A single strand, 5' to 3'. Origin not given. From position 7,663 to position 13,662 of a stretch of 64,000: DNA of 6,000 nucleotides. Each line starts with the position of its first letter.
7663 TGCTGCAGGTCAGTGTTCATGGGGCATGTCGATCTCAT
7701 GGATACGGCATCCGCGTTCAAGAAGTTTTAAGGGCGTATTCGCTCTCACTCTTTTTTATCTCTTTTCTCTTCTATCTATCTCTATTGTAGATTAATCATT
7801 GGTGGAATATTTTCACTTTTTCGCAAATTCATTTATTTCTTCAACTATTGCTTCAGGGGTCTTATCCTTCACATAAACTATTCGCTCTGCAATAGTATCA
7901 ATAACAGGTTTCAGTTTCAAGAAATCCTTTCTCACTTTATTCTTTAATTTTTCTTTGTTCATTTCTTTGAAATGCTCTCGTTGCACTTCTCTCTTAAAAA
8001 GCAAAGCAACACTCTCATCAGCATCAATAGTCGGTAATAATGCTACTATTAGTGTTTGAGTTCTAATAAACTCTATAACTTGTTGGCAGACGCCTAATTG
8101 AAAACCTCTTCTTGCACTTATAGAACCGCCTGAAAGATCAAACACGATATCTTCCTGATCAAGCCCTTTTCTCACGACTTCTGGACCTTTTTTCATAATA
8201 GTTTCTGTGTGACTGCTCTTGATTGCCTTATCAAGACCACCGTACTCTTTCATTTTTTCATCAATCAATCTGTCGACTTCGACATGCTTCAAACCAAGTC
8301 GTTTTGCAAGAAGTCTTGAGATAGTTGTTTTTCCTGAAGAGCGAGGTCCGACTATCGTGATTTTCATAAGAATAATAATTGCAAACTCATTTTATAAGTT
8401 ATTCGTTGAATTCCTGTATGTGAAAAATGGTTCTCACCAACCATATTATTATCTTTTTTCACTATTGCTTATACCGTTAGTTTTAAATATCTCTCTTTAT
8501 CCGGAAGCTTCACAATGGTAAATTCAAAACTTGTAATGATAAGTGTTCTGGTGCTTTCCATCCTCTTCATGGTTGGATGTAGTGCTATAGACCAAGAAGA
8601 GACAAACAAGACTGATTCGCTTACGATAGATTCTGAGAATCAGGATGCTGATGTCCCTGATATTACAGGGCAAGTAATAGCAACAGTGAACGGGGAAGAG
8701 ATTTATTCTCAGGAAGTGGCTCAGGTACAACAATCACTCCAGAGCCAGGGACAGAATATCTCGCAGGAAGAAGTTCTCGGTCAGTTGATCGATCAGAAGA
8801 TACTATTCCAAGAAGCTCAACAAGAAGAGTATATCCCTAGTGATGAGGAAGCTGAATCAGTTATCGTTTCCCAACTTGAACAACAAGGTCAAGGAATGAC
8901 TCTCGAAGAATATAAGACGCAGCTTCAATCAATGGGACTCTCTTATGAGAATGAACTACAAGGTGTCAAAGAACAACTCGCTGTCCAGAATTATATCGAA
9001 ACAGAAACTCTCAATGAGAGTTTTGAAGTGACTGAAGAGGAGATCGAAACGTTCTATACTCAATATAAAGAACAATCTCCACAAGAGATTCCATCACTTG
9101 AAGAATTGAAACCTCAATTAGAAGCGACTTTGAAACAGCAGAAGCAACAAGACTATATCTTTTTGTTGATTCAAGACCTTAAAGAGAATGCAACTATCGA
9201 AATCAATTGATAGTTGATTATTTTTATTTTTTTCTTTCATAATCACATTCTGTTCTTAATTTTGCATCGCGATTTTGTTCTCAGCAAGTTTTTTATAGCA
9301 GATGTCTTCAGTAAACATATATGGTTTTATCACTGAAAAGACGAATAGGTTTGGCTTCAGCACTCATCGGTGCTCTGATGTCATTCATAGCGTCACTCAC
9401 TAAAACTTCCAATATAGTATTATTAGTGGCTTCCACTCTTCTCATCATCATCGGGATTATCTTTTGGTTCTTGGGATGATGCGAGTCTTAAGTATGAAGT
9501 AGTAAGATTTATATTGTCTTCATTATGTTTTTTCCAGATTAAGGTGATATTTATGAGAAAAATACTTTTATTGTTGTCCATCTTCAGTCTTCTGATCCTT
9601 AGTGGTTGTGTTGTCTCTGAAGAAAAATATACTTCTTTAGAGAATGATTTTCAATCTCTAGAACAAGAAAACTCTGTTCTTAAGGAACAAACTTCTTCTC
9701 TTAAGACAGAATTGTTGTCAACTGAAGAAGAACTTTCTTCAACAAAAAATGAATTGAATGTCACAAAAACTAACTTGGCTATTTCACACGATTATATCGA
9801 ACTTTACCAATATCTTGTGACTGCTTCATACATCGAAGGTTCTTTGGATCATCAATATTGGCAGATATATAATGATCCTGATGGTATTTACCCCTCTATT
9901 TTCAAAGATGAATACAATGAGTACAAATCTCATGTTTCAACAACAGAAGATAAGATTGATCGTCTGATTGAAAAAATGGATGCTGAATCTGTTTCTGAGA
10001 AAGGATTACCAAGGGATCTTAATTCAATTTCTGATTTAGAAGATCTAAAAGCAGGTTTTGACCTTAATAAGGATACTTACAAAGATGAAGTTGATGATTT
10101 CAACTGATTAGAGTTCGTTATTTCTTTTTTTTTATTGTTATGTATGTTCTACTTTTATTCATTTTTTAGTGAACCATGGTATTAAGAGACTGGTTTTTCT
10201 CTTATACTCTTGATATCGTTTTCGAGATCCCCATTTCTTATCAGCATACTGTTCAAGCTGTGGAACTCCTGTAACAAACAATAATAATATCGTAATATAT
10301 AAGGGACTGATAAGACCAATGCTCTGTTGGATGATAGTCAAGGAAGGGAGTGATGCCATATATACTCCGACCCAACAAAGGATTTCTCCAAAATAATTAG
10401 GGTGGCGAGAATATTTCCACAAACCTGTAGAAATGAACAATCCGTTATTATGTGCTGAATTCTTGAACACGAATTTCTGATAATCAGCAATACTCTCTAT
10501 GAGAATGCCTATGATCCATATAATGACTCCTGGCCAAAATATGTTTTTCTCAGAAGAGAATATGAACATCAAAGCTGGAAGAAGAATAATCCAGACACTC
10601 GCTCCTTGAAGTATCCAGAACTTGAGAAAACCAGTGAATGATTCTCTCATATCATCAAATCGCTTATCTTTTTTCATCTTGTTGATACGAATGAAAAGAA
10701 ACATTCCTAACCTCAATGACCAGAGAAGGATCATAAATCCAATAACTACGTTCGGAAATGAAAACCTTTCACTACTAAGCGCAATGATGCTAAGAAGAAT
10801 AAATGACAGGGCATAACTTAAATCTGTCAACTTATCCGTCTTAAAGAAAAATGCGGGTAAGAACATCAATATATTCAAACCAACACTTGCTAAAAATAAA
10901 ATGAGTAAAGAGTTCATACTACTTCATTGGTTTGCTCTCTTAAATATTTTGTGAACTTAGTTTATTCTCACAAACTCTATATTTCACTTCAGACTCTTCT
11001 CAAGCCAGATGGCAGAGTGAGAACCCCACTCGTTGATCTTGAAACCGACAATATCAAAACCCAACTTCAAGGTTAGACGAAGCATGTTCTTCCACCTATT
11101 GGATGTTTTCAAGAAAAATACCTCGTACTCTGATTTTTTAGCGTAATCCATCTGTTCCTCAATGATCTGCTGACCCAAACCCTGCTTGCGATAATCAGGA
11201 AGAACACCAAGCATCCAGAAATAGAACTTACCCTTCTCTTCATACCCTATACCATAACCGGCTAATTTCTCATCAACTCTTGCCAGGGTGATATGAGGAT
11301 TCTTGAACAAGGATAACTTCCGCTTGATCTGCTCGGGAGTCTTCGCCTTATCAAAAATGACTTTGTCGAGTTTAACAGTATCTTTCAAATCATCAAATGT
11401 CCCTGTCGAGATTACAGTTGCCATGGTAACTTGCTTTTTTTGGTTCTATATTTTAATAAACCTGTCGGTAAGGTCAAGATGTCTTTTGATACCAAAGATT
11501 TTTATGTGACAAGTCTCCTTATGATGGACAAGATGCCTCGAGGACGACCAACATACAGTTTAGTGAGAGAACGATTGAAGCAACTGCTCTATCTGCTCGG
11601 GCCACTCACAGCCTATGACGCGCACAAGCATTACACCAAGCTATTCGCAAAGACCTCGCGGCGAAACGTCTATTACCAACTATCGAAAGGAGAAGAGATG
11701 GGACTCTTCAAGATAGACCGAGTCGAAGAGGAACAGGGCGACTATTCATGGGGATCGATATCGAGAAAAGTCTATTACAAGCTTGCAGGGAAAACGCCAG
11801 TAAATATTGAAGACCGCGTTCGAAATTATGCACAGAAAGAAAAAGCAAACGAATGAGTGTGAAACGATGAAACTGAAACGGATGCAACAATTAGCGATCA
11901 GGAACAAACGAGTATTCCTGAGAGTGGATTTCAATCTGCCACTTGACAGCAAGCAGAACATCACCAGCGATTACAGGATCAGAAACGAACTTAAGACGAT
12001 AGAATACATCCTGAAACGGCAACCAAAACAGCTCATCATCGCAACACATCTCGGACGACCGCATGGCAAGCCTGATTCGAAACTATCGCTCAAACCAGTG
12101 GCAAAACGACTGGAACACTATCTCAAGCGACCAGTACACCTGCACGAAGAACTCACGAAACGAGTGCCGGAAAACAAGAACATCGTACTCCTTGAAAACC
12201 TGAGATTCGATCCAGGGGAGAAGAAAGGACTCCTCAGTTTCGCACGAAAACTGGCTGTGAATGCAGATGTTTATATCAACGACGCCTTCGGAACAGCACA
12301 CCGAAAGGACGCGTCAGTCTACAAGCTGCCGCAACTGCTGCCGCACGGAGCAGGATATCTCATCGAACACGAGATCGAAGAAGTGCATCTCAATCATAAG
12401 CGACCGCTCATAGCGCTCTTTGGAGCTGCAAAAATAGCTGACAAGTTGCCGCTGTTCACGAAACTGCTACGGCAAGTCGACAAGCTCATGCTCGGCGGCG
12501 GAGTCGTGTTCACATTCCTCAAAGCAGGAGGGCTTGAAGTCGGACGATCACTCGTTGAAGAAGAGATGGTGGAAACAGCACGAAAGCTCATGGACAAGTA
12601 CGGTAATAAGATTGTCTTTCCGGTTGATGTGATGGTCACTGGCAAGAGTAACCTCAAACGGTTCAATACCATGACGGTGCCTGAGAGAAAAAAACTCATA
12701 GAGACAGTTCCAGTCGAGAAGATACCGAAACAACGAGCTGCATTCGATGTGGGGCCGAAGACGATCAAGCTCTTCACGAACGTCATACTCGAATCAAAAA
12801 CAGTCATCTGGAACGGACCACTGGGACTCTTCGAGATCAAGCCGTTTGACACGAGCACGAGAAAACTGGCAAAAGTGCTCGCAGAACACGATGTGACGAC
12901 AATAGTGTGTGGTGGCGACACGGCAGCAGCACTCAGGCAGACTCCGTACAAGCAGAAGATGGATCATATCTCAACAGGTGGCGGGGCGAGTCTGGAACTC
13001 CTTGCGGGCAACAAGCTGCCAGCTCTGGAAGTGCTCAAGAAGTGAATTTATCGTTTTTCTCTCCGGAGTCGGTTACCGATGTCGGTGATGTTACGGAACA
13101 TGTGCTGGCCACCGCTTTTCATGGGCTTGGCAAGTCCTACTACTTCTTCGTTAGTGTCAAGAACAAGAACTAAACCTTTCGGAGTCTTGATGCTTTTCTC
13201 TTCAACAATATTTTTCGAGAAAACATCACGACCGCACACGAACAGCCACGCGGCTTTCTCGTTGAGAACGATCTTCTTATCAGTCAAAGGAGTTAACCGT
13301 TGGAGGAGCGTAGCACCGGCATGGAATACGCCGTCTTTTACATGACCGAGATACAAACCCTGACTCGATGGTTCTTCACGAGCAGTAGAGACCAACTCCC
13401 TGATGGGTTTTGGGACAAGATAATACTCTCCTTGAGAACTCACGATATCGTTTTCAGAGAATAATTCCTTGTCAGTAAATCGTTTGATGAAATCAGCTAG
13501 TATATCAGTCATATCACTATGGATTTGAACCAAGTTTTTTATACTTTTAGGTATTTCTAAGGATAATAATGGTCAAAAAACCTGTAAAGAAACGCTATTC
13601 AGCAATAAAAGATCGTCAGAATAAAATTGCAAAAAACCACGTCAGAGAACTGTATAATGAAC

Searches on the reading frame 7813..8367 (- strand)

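Call 81: search_protein_families(library=pfam, proteins=[window:7813-8367:-], max_evalue=0.0001)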
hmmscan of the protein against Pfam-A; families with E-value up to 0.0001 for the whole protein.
window:7813-8367:- (184 aa): 1 family
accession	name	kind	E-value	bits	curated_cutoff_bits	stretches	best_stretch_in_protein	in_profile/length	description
PF01202.28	SKI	-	7.2e-10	39.6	22.1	1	9-181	1-157/159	Shikimate kinase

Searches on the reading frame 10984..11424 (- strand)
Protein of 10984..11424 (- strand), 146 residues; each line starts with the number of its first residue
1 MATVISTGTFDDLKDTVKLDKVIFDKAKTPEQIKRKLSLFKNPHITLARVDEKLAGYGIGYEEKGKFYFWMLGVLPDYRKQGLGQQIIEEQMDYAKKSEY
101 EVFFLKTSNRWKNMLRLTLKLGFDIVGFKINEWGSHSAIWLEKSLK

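Call 61: search_protein_families(library=pfam, proteins=[window:10984-11424:-], max_evalue=0.001)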
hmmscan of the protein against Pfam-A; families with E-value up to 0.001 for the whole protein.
window:10984-11424:- (146 aa): 6 families
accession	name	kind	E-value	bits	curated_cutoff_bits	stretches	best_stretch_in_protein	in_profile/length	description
PF00583.31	Acetyltransf_1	-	5.1e-11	43.3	20.7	1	38-123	28-116/116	Acetyltransferase (GNAT) family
PF13508.13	Acetyltransf_7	-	6.9e-09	36.4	27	1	44-123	4-82/84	Acetyltransferase (GNAT) domain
PF13480.13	Acetyltransf_6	-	1.9e-07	31.8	22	1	44-112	73-142/143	Acetyltransferase (GNAT) domain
PF13673.13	Acetyltransf_10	-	8.6e-07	29.4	23.6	1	24-106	13-93/128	Acetyltransferase (GNAT) domain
PF08444.16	Gly_acyl_tr_C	-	0.00011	22.8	27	1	71-133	24-85/89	Aralkyl acyl-CoA:amino acid N-acyltransferase, C-terminal region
PF14542.12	Acetyltransf_CG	-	0.00021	21.8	30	1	59-102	15-60/80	GCN5-related N-acetyl-transferase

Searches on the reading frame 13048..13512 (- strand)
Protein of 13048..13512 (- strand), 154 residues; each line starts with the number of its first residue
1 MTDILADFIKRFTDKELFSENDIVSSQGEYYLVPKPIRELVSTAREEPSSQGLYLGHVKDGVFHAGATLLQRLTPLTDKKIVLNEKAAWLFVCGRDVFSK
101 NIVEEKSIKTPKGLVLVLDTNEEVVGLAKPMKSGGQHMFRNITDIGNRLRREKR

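Call 61: search_protein_families(library=pfam, proteins=[window:13048-13512:-], max_evalue=0.001)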
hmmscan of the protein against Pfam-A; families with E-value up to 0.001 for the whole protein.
window:13048-13512:- (154 aa): 1 family
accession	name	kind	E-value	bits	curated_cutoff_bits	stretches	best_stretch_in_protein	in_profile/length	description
PF03657.19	UPF0113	-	3.6e-12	46.8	23.8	1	80-151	1-73/73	UPF0113 PUA domain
